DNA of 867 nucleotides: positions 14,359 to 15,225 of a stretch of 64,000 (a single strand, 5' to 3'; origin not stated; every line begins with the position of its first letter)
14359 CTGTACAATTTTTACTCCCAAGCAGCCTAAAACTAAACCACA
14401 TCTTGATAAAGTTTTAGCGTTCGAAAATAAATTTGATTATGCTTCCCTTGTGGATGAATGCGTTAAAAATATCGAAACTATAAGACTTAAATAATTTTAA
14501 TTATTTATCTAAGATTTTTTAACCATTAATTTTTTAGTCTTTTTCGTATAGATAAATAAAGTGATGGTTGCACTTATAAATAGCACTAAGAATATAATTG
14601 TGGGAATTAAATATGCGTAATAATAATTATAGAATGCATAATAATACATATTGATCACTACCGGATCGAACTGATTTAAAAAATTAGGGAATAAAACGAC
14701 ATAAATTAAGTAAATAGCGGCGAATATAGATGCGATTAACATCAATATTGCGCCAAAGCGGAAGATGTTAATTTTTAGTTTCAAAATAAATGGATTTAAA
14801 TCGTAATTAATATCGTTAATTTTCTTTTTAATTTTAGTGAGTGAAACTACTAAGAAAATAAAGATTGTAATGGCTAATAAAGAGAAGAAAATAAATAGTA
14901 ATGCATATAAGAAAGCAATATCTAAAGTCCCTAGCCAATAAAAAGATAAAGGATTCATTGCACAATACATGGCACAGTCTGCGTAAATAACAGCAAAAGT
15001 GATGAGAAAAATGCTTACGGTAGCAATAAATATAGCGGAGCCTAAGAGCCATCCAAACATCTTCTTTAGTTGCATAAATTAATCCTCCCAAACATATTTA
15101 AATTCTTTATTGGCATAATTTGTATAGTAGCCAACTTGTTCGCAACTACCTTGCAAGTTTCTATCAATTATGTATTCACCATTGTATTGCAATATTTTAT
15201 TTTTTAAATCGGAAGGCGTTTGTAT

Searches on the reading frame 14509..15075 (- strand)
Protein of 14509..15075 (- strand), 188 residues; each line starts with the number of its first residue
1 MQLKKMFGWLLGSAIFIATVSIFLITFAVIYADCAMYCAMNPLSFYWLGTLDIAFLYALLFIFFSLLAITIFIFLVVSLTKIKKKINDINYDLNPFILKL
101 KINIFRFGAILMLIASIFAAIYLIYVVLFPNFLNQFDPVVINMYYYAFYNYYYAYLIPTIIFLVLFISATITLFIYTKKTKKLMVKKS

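Call 4: search_protein_families(library=pfam, proteins=[window:14509-15075:-], max_evalue=10)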
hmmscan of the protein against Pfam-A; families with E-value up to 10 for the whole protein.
window:14509-15075:- (188 aa): 0 families

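Call 7: search_protein_families(library=ncbifam, proteins=[window:14509-15075:-], max_evalue=10)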
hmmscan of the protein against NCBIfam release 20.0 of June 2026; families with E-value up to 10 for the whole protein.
window:14509-15075:- (188 aa): 2 families
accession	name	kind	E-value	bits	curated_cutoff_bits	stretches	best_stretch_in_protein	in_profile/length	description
NF033218.1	anchor_AmaP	equivalog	0.33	10.7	55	1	109-186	6-81/166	alkaline shock response membrane anchor protein AmaP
NF045846.1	MSC0882_dom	subfamily_domain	3.3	6.8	60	1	21-92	14-85/244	MSC_0882 family membrane protein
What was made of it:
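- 14509..15075 (-): Downstream 188-aa membrane protein with about 4 TM segments. Its start lies 3 nt after the enzyme's stop codon. It is context only and is not conserved elsewhere. No family hit (calls 4, 7).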
